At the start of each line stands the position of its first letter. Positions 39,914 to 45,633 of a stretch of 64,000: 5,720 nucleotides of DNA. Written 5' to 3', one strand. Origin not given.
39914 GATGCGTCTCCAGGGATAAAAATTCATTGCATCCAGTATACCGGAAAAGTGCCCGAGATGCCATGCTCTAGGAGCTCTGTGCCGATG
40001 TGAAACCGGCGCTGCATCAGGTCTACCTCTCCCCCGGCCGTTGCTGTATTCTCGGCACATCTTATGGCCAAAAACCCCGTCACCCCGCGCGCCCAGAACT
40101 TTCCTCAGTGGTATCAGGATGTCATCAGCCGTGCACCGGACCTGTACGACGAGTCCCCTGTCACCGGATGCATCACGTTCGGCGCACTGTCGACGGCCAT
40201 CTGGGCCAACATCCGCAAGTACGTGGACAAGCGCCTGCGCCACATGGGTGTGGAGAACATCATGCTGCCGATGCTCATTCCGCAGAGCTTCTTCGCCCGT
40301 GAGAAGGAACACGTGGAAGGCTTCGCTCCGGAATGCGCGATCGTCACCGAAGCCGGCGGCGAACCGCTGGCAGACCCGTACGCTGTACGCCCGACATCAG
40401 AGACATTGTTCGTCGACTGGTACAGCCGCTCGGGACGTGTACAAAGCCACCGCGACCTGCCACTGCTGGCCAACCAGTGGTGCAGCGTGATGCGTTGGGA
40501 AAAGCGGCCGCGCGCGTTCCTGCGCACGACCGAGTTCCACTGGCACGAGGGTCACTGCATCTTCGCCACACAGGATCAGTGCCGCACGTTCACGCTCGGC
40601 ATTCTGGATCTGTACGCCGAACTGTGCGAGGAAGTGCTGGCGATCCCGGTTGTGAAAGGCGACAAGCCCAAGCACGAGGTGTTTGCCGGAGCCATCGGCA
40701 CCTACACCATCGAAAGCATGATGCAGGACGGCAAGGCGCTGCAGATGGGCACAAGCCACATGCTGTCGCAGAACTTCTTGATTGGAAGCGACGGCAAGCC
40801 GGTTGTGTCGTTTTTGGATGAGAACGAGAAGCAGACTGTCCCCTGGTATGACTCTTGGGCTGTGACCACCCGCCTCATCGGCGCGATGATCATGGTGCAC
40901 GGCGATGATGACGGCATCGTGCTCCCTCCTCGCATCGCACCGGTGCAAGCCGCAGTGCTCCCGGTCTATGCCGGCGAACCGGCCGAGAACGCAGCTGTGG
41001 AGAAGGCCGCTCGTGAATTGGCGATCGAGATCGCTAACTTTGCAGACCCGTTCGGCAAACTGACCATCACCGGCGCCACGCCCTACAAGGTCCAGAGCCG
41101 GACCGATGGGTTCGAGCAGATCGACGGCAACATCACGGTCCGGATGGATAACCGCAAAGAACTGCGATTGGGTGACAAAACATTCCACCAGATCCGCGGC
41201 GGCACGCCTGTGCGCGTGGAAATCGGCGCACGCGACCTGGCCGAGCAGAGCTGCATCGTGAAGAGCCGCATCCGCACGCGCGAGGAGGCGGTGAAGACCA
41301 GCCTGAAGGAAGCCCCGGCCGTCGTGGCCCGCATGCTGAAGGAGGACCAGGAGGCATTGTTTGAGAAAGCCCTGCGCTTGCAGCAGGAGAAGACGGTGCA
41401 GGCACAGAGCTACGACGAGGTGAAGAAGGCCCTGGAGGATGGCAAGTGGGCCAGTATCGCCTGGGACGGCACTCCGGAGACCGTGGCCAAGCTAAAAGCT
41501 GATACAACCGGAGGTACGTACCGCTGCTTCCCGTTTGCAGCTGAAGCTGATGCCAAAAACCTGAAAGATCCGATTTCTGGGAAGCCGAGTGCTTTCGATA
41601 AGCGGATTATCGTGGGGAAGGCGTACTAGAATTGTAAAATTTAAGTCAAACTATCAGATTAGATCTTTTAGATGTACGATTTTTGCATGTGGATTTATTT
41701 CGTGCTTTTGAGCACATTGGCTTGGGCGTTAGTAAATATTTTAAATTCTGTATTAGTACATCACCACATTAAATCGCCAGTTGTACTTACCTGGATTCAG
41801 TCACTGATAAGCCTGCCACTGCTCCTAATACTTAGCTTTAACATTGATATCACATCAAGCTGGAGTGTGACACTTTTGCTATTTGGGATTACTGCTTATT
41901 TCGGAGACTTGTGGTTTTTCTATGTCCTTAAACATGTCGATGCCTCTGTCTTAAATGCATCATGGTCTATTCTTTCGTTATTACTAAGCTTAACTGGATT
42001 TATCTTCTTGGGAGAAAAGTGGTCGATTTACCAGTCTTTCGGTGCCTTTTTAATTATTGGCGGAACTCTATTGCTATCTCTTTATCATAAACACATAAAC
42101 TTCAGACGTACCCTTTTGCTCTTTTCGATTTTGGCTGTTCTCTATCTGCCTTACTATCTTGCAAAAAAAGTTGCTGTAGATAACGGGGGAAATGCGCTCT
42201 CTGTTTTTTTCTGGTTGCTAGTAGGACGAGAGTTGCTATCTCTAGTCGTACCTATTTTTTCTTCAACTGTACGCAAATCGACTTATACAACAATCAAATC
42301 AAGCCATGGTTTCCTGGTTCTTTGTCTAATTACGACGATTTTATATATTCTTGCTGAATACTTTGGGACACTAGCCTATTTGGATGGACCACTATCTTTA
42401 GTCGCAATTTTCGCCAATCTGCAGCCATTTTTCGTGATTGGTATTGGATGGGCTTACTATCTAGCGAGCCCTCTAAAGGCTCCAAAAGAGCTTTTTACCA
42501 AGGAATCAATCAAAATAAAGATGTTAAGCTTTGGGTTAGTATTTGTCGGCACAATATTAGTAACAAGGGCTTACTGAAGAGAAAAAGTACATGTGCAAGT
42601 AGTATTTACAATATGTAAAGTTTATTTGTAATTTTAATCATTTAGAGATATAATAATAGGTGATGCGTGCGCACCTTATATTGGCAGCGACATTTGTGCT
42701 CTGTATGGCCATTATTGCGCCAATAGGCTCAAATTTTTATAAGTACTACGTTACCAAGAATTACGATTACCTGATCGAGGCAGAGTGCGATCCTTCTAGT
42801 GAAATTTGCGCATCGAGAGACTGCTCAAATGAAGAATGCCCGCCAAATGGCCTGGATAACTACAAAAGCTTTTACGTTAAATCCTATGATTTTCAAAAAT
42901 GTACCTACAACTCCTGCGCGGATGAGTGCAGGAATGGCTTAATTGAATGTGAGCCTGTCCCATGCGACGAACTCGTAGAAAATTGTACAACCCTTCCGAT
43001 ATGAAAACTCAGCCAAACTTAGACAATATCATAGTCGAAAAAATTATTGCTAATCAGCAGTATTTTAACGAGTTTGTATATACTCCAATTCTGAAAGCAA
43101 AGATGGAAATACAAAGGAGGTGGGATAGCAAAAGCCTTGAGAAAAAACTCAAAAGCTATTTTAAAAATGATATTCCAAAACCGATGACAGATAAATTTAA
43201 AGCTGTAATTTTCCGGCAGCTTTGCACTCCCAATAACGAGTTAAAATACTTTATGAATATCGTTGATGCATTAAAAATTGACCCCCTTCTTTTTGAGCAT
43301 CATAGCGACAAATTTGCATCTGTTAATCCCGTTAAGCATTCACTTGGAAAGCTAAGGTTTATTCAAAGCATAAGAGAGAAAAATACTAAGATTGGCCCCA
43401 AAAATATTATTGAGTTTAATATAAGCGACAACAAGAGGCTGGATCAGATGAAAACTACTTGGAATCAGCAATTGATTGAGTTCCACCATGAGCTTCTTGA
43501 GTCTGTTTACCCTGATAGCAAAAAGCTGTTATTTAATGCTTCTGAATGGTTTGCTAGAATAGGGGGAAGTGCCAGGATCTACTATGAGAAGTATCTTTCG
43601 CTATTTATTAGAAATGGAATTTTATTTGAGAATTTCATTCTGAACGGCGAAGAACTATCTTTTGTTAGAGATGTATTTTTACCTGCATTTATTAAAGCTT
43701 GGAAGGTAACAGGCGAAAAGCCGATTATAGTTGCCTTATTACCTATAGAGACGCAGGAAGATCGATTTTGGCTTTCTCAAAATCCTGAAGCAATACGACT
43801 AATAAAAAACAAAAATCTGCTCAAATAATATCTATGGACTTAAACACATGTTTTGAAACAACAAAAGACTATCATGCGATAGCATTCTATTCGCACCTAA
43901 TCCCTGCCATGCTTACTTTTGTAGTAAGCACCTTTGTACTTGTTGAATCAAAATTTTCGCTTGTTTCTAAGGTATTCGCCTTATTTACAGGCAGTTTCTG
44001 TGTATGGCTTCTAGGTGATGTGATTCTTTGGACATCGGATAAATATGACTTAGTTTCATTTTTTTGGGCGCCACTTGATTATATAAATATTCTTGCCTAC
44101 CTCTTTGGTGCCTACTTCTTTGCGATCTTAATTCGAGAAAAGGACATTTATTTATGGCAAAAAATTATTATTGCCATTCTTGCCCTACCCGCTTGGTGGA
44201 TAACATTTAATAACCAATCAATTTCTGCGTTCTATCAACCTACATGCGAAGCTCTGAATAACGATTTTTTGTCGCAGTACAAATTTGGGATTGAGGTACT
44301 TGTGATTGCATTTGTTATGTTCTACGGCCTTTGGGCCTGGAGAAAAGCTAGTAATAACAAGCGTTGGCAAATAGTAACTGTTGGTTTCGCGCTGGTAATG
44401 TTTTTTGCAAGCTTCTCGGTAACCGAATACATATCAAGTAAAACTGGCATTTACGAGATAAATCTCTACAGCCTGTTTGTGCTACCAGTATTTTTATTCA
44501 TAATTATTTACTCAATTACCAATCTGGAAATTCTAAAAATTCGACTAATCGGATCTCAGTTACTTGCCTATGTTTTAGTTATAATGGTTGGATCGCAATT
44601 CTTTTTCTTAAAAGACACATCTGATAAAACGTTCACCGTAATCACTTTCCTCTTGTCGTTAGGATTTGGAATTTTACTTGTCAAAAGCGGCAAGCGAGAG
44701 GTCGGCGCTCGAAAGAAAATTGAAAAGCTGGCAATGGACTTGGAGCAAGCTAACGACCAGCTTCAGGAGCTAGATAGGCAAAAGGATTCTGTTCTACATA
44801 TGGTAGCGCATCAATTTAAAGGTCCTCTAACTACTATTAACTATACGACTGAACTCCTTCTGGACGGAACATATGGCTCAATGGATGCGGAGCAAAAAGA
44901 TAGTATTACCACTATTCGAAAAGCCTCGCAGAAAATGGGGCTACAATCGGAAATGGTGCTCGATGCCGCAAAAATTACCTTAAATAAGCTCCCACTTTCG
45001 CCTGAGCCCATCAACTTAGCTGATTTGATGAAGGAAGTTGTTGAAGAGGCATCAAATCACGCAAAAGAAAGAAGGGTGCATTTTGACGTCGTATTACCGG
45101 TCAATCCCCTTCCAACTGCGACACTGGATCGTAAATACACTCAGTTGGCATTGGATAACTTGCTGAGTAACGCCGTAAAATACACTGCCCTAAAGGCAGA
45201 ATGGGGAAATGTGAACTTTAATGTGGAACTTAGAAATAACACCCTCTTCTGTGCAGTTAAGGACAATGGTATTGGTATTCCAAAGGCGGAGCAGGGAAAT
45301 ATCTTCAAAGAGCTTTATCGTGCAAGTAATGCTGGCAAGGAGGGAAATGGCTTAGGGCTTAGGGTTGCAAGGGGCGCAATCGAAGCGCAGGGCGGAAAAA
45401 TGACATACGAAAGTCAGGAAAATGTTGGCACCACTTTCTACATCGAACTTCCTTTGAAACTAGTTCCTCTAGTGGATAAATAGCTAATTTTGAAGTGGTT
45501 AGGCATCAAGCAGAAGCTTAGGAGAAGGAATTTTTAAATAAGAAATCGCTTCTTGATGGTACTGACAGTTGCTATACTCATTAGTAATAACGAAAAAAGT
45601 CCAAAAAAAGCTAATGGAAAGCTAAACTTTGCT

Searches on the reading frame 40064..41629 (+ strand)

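Call 21: search_protein_families(library=pfam, proteins=[window:40064-41629:+], max_evalue=1)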
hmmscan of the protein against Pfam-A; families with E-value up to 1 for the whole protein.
window:40064-41629:+ (521 aa): 5 families
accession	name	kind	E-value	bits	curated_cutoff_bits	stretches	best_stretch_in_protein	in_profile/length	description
PF00587.30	tRNA-synt_2b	-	4.4e-12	46.9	29.3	1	103-276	8-176/179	tRNA synthetase class II core domain (G, H, P, S and T)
PF09180.16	ProRS-C_1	-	2.9e-11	43.8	31.5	1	450-521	1-71/71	Prolyl-tRNA synthetase, C-terminal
PF03129.25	HGTP_anticodon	-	3.5e-05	24.3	21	1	355-422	28-92/94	Anticodon binding domain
PF06936.16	Selenoprotein_S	-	0.1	12.9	29.8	1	398-461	49-114/192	Selenoprotein S (SelS)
PF18655.7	SHIRT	-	0.19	12.8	22.4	1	432-481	26-75/82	SHIRT domain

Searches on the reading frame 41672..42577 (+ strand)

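Call 21: search_protein_families(library=pfam, proteins=[window:41672-42577:+], max_evalue=1)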
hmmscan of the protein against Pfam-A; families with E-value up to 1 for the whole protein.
window:41672-42577:+ (301 aa): 1 family
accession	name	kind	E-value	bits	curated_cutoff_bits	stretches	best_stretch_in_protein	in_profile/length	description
PF00892.27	EamA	-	3.5e-11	44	28.2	1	6-136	2-134/135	EamA-like transporter family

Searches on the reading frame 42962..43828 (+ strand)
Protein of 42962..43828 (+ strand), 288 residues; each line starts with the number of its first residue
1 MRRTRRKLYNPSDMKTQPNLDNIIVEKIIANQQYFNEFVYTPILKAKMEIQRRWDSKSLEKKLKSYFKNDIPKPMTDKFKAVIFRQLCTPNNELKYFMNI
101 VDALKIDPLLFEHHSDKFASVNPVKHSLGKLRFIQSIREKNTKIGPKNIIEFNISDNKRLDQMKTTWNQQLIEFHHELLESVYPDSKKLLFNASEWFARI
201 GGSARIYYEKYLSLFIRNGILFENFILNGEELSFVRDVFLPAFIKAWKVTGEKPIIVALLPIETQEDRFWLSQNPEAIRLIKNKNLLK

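Call 3: search_protein_families(library=pfam, proteins=[window:42962-43828:+], max_evalue=1)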
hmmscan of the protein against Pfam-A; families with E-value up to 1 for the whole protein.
window:42962-43828:+ (288 aa): 1 family
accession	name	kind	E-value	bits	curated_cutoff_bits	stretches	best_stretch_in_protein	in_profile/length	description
PF06518.16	DUF1104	-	0.065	14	25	0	44-81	23-58/92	Protein of unknown function (DUF1104)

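Call 4: search_protein_families(library=ncbifam, proteins=[window:42962-43828:+], max_evalue=1)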
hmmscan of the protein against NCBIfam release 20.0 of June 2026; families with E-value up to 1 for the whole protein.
window:42962-43828:+ (288 aa): 0 families

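Call 78: search_solved_structures(query=A4, max_evalue=10)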
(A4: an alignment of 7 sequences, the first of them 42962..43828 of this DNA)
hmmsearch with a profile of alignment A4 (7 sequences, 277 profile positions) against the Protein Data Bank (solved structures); distinct sequences matched with E-value up to 10: 1.
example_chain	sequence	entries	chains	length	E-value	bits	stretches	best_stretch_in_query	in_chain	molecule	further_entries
1whu_A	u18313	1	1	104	0.52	12.8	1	73-137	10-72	polynucleotide phosphorylase; 3'-5' RNA exonuclease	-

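Call 79: search_protein_families(library=pfam, alignment_id=A4, max_evalue=0.1)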
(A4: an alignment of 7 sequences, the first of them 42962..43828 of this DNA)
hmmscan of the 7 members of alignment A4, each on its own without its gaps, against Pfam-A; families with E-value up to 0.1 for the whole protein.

A. member 1, window:42962-43828:+ (288 aa): 1 family
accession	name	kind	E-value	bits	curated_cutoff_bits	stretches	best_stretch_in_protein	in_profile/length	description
PF06518.16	DUF1104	-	0.065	14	25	0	44-81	23-58/92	Protein of unknown function (DUF1104)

B. families by the number of members that match (of 7 scanned): 3 families
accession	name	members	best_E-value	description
PF00856.33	SET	1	4.2e-14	SET domain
PF14470.12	bPH_3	1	0.021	Bacterial PH domain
PF06518.16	DUF1104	1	0.065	Protein of unknown function (DUF1104)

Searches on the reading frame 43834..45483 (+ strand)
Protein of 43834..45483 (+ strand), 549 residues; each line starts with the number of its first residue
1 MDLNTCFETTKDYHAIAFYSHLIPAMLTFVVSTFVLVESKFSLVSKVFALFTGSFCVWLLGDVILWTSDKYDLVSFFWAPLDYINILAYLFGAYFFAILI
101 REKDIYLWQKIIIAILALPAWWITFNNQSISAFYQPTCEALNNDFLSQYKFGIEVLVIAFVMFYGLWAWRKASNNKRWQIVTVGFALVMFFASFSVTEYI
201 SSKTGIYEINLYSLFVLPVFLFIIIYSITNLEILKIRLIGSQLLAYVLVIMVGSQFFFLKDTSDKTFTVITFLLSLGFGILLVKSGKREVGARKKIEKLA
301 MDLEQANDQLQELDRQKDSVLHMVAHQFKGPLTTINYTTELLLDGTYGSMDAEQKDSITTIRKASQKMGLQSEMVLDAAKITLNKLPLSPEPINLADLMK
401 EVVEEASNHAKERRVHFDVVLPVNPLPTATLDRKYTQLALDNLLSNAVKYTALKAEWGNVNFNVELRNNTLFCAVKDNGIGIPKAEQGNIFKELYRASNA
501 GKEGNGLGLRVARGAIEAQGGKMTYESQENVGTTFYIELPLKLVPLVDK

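Call 3: search_protein_families(library=pfam, proteins=[window:43834-45483:+], max_evalue=1)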
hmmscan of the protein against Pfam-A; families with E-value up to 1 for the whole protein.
window:43834-45483:+ (549 aa): 4 families
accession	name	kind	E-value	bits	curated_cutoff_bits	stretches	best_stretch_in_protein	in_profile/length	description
PF02518.31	HATPase_c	-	2e-21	76.9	26.4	1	436-542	6-110/111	Histidine kinase-, DNA gyrase B-, and HSP90-like ATPase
PF00512.31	HisKA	-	2.7e-08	34.2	26.9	1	317-382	2-64/66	His Kinase A (phospho-acceptor) domain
PF13581.12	HATPase_c_2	-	0.00066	20.1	27.4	1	435-515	31-108/127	Histidine kinase-like ATPase domain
PF13589.12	HATPase_c_3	-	0.0057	17.1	25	1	452-512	14-80/137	Histidine kinase-, DNA gyrase B-, and HSP90-like ATPase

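Call 4: search_protein_families(library=ncbifam, proteins=[window:43834-45483:+], max_evalue=1)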
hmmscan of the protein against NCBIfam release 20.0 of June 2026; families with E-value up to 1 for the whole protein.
window:43834-45483:+ (549 aa): 80 families (the best 25 are shown)
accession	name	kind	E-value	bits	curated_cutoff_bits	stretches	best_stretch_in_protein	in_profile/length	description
NF045595.1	HK_scytonemin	equivalog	3.7e-36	124.7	865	1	300-541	398-635/637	scytonemin biosynthesis sensor histidine kinase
NF006800.0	PRK09303.1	equivalog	8.8e-35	120.4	342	1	295-541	129-377/383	histidine kinase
NF033092.0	HK_WalK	equivalog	1.1e-33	116.7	725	1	311-541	366-594/594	cell wall metabolism sensor histidine kinase WalK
NF046044.1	PnpS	equivalog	1.2e-32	113.5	400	1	309-540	162-390/390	two-component system histidine kinase PnpS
TIGR02956.1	TMAO_torS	equivalog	3.1e-30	105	676.5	1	294-542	441-683/967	TMAO reductase system sensor histidine kinase/response regulator TorS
NF008302.0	PRK11091.1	equivalog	1.4e-29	102.9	838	1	305-544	271-508/779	aerobic respiration two-component sensor histidine kinase ArcB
NF047874.1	MASE3_PAS_HK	subfamily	4.4e-28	98.5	560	1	288-544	373-628/655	MASE3 domain-containing sensor histidine kinase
NF011874.0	PRK15347.1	equivalog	1.7e-27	95.9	852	1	294-542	375-615/921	two component system sensor kinase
NF008312.0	PRK11100.1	equivalog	2.6e-27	95.8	356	1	292-541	232-474/477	two-component system sensor histidine kinase CreC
NF038297.2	hybrid_HK_HrmK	equivalog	3.2e-27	95.5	725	1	295-542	213-458/607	hybrid histidine kinase/response regulator HrmK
TIGR02966.1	phoR_proteo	equivalog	2.8e-26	92.3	334.2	1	309-538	106-332/333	phosphate regulon sensor histidine kinase PhoR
NF041880.1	EPS_EpsF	equivalog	8.1e-26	90.6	900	1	303-540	260-492/492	response regulator EpsF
NF041735.1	hist_kin_RppB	equivalog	2.3e-25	89.3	400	1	323-540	222-438/438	two-component system sensor histidine kinase RppB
NF033091.0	HK_VanS_ACDEFG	equivalog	3.9e-25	88.6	400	1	293-540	50-293/293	vancomycin resistance histidine kinase VanS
NF008318.0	PRK11107.1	equivalog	3.6e-24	84.9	890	1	296-545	272-522/920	two-component sensor histidine kinase BarA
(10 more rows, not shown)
